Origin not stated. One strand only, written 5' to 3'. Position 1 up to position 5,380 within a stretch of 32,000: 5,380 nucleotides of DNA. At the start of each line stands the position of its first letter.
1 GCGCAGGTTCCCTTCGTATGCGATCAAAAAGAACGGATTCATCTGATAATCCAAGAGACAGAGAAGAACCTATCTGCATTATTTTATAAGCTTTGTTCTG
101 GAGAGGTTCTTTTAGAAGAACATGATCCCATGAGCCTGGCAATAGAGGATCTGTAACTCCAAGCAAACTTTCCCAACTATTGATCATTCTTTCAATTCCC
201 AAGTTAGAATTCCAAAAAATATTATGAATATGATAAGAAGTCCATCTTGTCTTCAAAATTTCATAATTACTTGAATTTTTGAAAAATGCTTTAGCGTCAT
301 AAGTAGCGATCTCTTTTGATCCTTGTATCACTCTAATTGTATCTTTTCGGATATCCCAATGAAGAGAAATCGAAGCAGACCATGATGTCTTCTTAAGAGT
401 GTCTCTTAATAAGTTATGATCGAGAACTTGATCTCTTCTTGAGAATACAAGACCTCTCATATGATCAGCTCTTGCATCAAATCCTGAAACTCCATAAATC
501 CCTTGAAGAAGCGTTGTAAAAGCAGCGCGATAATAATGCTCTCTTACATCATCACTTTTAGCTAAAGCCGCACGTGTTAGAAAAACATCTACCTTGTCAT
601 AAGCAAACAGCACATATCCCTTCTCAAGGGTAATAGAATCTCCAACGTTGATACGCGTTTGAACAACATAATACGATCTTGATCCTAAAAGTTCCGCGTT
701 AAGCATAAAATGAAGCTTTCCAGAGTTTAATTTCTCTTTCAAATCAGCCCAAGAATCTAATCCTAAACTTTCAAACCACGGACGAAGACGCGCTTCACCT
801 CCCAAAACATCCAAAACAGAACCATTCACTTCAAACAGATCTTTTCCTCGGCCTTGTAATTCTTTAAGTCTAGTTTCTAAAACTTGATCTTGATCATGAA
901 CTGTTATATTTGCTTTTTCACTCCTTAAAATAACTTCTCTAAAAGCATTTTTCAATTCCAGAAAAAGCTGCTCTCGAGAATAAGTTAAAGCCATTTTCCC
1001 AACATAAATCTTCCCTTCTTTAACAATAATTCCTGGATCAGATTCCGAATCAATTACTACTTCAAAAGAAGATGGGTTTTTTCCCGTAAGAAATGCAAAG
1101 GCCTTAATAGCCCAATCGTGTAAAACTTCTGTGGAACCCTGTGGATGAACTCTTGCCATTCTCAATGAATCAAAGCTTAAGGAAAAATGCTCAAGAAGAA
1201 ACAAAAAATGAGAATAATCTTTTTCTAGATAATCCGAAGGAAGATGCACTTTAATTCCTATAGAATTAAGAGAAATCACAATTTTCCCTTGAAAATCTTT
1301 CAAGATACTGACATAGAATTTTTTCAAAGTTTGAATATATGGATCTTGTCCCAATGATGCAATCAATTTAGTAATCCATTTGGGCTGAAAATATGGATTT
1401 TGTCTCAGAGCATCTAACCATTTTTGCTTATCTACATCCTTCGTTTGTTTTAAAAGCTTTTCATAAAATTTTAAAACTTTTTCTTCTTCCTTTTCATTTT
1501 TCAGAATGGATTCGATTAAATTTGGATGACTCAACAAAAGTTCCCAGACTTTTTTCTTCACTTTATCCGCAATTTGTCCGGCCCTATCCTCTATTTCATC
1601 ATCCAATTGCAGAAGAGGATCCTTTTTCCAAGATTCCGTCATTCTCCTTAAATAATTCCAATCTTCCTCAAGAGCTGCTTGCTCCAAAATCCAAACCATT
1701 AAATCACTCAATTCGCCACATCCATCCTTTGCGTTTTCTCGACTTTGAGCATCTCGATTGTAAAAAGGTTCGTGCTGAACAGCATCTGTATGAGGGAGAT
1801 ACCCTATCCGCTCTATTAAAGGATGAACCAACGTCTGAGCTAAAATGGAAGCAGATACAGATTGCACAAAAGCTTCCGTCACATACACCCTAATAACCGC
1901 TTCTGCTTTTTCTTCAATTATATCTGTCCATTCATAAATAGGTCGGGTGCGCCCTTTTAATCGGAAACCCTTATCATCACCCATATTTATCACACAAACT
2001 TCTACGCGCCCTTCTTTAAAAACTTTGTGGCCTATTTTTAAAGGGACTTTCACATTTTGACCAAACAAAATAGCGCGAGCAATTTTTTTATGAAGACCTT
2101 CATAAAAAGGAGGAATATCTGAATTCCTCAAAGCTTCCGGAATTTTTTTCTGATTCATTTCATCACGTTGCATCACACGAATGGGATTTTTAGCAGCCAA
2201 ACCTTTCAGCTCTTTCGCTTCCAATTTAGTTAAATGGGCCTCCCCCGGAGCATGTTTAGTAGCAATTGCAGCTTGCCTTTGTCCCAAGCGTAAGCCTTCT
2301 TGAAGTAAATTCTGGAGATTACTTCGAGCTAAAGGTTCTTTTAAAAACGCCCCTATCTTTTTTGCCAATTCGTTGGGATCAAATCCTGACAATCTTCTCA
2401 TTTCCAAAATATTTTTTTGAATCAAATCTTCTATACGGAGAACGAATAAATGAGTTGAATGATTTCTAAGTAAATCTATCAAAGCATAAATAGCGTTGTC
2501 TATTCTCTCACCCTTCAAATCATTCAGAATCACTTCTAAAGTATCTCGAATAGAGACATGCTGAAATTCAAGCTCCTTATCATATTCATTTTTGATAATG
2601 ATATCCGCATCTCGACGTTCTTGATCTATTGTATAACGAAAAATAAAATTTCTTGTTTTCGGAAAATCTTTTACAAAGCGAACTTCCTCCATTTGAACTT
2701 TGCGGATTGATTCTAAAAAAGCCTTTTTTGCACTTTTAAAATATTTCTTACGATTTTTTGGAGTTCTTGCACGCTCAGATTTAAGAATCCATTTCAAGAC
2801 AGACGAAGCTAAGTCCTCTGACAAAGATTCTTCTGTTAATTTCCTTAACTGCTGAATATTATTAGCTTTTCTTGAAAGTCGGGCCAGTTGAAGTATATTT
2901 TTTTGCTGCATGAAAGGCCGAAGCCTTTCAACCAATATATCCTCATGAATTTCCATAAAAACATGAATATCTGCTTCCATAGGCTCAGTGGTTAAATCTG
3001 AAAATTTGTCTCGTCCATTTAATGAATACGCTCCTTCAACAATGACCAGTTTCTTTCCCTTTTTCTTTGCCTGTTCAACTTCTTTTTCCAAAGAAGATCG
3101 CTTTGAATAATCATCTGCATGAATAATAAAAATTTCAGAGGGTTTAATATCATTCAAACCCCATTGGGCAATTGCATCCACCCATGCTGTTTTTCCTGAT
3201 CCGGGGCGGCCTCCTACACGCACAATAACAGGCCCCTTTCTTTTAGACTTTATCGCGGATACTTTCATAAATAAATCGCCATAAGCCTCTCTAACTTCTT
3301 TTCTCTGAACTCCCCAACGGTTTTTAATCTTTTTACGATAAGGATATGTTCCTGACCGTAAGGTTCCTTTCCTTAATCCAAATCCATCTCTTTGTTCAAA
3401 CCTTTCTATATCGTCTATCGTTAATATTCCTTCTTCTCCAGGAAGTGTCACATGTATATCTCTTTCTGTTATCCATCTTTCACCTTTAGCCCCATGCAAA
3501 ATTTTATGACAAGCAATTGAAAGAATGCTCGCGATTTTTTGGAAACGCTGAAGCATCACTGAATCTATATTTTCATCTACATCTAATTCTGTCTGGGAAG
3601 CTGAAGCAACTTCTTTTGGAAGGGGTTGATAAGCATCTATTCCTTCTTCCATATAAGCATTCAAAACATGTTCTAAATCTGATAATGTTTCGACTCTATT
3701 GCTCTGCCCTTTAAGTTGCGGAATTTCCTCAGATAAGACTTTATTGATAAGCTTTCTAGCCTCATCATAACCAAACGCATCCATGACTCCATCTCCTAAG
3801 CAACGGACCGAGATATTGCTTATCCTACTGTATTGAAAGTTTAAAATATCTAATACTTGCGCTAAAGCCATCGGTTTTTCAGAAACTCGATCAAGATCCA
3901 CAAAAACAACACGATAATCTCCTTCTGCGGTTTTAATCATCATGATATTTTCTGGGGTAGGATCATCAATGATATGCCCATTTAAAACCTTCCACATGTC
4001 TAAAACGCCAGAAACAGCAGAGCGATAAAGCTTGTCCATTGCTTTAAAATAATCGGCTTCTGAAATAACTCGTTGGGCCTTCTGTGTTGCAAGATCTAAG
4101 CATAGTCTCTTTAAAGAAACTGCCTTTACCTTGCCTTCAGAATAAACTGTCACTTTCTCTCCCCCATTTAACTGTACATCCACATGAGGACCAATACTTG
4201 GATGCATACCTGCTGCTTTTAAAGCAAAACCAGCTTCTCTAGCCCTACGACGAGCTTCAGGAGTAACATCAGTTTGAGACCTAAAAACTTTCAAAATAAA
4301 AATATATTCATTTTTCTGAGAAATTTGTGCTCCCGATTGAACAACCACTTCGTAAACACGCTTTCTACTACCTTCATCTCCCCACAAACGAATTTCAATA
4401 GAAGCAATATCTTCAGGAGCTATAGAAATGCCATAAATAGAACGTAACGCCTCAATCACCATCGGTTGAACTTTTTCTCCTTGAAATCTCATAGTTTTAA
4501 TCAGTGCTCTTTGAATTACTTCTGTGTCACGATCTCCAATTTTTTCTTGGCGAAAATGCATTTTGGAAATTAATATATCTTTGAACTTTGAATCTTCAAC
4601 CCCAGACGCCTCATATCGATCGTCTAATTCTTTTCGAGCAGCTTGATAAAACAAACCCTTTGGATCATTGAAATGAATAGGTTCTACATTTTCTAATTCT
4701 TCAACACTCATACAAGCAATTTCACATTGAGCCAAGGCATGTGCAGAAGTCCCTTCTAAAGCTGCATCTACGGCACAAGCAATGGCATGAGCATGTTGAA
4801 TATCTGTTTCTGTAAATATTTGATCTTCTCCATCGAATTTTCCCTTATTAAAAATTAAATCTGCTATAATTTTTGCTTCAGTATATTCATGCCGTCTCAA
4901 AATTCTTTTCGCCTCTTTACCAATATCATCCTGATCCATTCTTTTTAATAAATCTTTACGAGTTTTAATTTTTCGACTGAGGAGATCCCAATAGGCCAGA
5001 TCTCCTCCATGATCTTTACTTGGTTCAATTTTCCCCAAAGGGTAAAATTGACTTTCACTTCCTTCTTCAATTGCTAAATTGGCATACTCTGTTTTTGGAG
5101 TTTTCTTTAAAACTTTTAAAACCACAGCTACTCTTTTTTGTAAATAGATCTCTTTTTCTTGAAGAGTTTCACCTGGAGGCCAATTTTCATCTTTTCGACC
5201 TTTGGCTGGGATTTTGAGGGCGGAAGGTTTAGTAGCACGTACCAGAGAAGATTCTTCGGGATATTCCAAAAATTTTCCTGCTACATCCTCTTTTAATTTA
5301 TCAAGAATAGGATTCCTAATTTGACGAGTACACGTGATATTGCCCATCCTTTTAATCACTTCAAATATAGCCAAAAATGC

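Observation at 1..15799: Hidden giant gene: 15.8 kb of single open frame absent from the ORF track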

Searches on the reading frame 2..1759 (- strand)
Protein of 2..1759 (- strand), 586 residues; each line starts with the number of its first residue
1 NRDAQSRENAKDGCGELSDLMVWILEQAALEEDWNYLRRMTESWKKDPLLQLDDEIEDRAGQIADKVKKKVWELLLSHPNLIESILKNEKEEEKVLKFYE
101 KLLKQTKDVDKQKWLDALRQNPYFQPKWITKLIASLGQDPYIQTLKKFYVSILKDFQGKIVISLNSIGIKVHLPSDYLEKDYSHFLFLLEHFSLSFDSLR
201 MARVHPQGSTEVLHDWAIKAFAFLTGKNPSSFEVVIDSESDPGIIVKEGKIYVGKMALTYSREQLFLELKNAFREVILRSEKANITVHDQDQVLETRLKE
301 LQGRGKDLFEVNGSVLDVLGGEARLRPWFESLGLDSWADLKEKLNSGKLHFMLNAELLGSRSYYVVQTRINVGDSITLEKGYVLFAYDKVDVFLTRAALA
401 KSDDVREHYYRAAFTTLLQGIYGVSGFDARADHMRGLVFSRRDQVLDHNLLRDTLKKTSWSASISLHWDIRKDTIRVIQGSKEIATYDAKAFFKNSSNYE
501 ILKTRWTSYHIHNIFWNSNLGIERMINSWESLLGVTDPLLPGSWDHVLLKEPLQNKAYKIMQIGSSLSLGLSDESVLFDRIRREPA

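Call 5: search_protein_families(library=pfam, max_evalue=0.1, proteins=[window:2-1759:-])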
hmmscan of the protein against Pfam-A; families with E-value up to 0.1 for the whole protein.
window:2-1759:- (586 aa): 1 family
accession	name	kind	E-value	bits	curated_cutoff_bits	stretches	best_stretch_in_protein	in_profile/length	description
PF14615.11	Rsa3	-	0.04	13.9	27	0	115-137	17-39/46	Ribosome-assembly protein 3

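Call 55: find_related_loci(query=window:2-1501:-, collection=genome_contigs, flank=10000)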
Query window:2-1501:- (500 aa) in genome_contigs; peptide patterns used: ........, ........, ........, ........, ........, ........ (x = any residue, [..] = any of these).
150 stretches matched a pattern, but none encodes a relative of the query by tblastn (E <= 1e-3).

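Call 80: search_protein_families(library=ncbifam, max_evalue=0.01, proteins=[window:2-1759:-])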
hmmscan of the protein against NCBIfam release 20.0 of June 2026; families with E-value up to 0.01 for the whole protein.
window:2-1759:- (586 aa): 0 families

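Call 100: search_protein_families(library=padloc, max_evalue=0.001, proteins=[window:2-1759:-])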
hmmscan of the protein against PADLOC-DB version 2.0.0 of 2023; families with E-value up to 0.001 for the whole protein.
window:2-1759:- (586 aa): 0 families

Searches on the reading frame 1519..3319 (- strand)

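Call 5: search_protein_families(library=pfam, max_evalue=0.1, proteins=[window:1519-3319:-])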
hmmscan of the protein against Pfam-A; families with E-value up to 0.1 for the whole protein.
window:1519-3319:- (600 aa): 4 families
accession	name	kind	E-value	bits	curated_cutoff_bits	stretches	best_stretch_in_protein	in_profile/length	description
PF06414.18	Zeta_toxin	-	0.01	15.7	22.3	1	25-71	11-54/199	Zeta toxin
PF25199.1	nSTAND_NTPase5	-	0.021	15.1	34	1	23-96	34-104/145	Novel STAND NTPase 5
PF00004.35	AAA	-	0.024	15.5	21.2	1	37-104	5-73/131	ATPase family associated with various cellular activities (AAA)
PF16904.10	PurL_C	-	0.052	14.3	27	0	58-91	32-65/94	Phosphoribosylformylglycinamidine synthase II C-terminus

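Call 80: search_protein_families(library=ncbifam, max_evalue=0.01, proteins=[window:1519-3319:-])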
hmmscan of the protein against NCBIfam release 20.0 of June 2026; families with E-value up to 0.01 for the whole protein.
window:1519-3319:- (600 aa): 4 families
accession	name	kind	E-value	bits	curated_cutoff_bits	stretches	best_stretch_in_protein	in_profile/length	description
NF006745.0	PRK09270.1-4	equivalog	1.6e-06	27.2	228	0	77-133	140-193/246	nucleoside/nucleotide kinase family protein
NF006746.0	PRK09270.1-5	subfamily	2.4e-05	23.3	250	1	87-171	122-204/210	nucleoside/nucleotide kinase family protein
NF004018.0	PRK05480.1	equivalog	6.4e-05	22.5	180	0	27-77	3-49/210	uridine kinase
TIGR00235.1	udk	equivalog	0.0004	20.1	220.3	0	28-83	5-54/207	uridine kinase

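Call 100: search_protein_families(library=padloc, max_evalue=0.001, proteins=[window:1519-3319:-])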
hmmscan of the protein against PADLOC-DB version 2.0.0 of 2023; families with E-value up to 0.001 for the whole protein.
window:1519-3319:- (600 aa): 0 families

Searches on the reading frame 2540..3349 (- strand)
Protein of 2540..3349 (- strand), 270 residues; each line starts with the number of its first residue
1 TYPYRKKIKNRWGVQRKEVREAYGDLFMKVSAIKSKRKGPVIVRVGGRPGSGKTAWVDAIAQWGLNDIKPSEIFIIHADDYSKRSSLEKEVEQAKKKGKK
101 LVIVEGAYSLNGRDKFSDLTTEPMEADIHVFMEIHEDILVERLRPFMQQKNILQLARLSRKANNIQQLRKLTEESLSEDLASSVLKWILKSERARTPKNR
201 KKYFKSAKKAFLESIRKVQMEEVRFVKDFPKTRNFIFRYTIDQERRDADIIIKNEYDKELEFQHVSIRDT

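Call 47: search_solved_structures(query=window:2540-3349:-, max_evalue=10)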
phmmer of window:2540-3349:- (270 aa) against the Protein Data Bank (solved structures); distinct sequences matched with E-value up to 10: 6.
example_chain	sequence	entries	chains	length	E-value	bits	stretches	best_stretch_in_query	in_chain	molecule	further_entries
6k0r_A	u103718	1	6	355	0.9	12.5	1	17-63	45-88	RuvB-like 1,RuvB-like 1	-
2xsz_A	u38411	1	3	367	0.94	12.4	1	16-63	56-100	RUVB-LIKE 1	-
9t1s_L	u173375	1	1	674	1.1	12.1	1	64-114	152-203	formate dehydrogenase (coenzyme F420)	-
9hpo_A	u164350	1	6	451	1.2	12.1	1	17-62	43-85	RuvB-like 1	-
9ge5_A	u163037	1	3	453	1.2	12.1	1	17-62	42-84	RuvB-like 1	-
4fr9_A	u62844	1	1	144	1.5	11.8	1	18-69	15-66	Uncharacterized protein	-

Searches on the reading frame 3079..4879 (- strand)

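Call 5: search_protein_families(library=pfam, max_evalue=0.1, proteins=[window:3079-4879:-])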
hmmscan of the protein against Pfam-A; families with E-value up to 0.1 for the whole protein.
window:3079-4879:- (600 aa): 2 families
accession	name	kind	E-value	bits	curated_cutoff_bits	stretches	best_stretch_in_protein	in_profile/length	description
PF06414.18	Zeta_toxin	-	0.018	14.9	22.3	1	545-573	11-39/199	Zeta toxin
PF25199.1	nSTAND_NTPase5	-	0.089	13.1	34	0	518-575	14-66/145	Novel STAND NTPase 5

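Call 80: search_protein_families(library=ncbifam, max_evalue=0.01, proteins=[window:3079-4879:-])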
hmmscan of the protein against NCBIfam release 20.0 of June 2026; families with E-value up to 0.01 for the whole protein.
window:3079-4879:- (600 aa): 0 families

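Call 100: search_protein_families(library=padloc, max_evalue=0.001, proteins=[window:3079-4879:-])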
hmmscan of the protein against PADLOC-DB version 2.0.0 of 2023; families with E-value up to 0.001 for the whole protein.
window:3079-4879:- (600 aa): 0 families

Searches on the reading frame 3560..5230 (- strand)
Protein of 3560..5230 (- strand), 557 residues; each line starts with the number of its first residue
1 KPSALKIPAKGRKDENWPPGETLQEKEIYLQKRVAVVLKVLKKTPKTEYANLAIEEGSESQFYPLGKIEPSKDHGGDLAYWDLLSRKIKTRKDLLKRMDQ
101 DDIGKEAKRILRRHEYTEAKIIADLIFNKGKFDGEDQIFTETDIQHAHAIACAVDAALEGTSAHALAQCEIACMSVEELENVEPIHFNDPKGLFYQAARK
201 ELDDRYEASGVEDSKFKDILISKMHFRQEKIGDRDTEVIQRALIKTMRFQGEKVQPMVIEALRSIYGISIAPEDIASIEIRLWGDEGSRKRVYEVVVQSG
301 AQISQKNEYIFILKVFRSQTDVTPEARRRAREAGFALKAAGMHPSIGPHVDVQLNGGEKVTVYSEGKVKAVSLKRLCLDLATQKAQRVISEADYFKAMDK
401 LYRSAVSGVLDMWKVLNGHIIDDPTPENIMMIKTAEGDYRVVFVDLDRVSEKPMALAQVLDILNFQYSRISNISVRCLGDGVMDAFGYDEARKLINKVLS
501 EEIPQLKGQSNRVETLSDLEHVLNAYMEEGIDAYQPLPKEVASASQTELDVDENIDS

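Call 46: search_solved_structures(query=A4, max_evalue=10)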
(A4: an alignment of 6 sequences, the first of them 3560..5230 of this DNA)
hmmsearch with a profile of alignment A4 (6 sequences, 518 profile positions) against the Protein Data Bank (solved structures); distinct sequences matched with E-value up to 10: 2.
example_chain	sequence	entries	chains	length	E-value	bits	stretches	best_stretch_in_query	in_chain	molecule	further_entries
7qca_SH0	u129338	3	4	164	0.41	12.8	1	377-473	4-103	40S ribosomal protein S7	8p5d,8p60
6nvy_B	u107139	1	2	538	0.61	12.3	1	178-206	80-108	Penicillin G acylase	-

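Call 57: predict_structure(alignment_id=A4)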
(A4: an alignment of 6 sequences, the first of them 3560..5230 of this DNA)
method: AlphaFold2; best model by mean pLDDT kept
length: 557 residues; sequences in the alignment: 6
mean_pLDDT: 76.1   pTM: 0.57
mean pLDDT of the five models: 76.1, 73.6, 70.9, 67.1, 64.8
residues with pLDDT >= 90: 64; 70-90: 356; 50-70: 80; < 50: 57
segments of 3 or more residues with pLDDT < 50: 1-14, 64-73, 208-212, 248-253, 302-304, 539-557
pLDDT, mean of each block of 10 residues (from residue 1): 41 57 80 92 88 84 46 60 84 86 88 89 85 84 81 89 87 70 68 78 54 61 80 82 64 64 76 85 75 85 65 76 69 79 77 76 83 87 91 86 89 88 70 80 79 88 74 70 87 92 88 84 84 66 29 28
secondary structure, 60 per line:
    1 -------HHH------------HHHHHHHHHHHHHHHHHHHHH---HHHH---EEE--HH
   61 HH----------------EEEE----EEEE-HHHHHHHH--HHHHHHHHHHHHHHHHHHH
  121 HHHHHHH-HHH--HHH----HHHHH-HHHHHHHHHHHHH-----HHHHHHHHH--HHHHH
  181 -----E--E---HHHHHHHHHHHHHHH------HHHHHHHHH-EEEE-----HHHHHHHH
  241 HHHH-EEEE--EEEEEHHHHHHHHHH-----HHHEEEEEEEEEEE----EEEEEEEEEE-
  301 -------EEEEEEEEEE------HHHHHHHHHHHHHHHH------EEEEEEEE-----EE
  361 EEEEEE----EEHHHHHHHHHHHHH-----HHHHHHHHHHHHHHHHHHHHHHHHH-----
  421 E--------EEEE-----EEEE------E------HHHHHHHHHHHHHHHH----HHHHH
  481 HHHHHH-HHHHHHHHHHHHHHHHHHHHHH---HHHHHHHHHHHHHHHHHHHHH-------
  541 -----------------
elements in order: H23-43 H47-50 E54-56 H59-62 E79-82 E87-90 H92-99 H102-127 H141-145 H147-159 H165-173 H176-180 H193-207 H214-222 E224-227 H233-244 E246-249 E252-256 H257-266 E275-285 E290-299 E308-317 H324-339 E346-353 E359-366 H373-385 H391-415 E430-433 E439-442 H456-471 H476-486 H488-509 H513-533

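Call 61: fold_search(model_id=the predicted structure, library=pdb)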
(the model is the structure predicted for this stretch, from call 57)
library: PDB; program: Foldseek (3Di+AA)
matches with E <= 10: 1179; with E <= 0.001: 100
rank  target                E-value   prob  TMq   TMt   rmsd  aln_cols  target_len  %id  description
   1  1mru_A                1.9e-05  1.00  0.22  0.39  12.9       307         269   16  Intracellular Ser/Thr protein kinase domain of Mycobacterium tuberculosis PknB. (released 2003-02-11)
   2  1o6y                  2.2e-05  1.00  0.21  0.37  12.5       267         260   17  Catalytic domain of PknB kinase from Mycobacterium tuberculosis (released 2003-01-30)
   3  4x3f_B                3.5e-05  1.00  0.22  0.38  13.0       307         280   17  Crystal structure of the intracellular domain of the M. tuberculosis Ser/Thr kinase PknA (released 2015-01-21)
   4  3orm                  3.6e-05  1.00  0.21  0.36  13.0       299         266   17  Mycobacterium tuberculosis PknB kinase domain D76A mutant (released 2010-12-15)
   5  5u94                  3.8e-05  1.00  0.20  0.36  12.6       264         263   16  Crystal structure of the Mycobacterium tuberculosis PASTA kinase PknB in complex with the potential theraputic kinase in (released 2017-12-20)
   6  3ork                  6.2e-05  1.00  0.18  0.30  13.5       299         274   13  Mycobacterium tuberculosis PknB kinase domain L33D mutant (crystal form 2) (released 2010-12-15)
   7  4x3f_A                6.5e-05  1.00  0.22  0.37  13.2       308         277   16  Crystal structure of the intracellular domain of the M. tuberculosis Ser/Thr kinase PknA (released 2015-01-21)
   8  6xjk                  6.5e-05  1.00  0.20  0.33  12.1       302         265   13  JAK2 JH2 in complex with JAK067 (released 2020-11-25)
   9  3ori_A                8.2e-05  1.00  0.21  0.36  13.0       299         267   15  Mycobacterium tuberculosis PknB kinase domain L33D mutant (crystal form 1) (released 2010-12-15)
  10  5wdy_B                1.0e-04  1.00  0.21  0.40  12.2       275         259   17  Crystal structure of WNK1 in complex with 1-cyclohexyl-N-({6-fluoro-1-[2-(3-methoxyphenyl)pyridin-4-yl]-1H-indol-3-yl} (released 2017-08-16)
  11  5o21_B                1.1e-04  1.00  0.21  0.38  12.0       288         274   16  Crystal structure of WNK3 kinase domain in a monophosphorylated state with chloride bound in the active site (released 2017-06-28)
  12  6dfl_A                1.3e-04  1.00  0.27  0.53   6.5       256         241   13  WaaP in complex with acyl carrier protein (released 2019-04-03)
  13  8ba3                  1.3e-04  1.00  0.22  0.36  12.3       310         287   13  Crystal structure of JAK2 JH2 in complex with Bemcentinib (released 2023-02-01)
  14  6d2i_B                1.4e-04  1.00  0.19  0.33  11.4       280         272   15  JAK2 Pseudokinase V617F in complex with AT9283 (released 2019-03-20)
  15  5tf9_B                1.5e-04  1.00  0.22  0.41  12.2       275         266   17  Crystal structure of WNK1 in complex with Mn2+AMPPNP and WNK476 (released 2016-10-19)
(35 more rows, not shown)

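Call 72: find_homologous_proteins(query=A4, max_evalue=0.01)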
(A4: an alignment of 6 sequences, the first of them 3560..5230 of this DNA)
Query A4 (6 sequences): 8000 candidates shared short words with the query, none scored E <= 0.01.
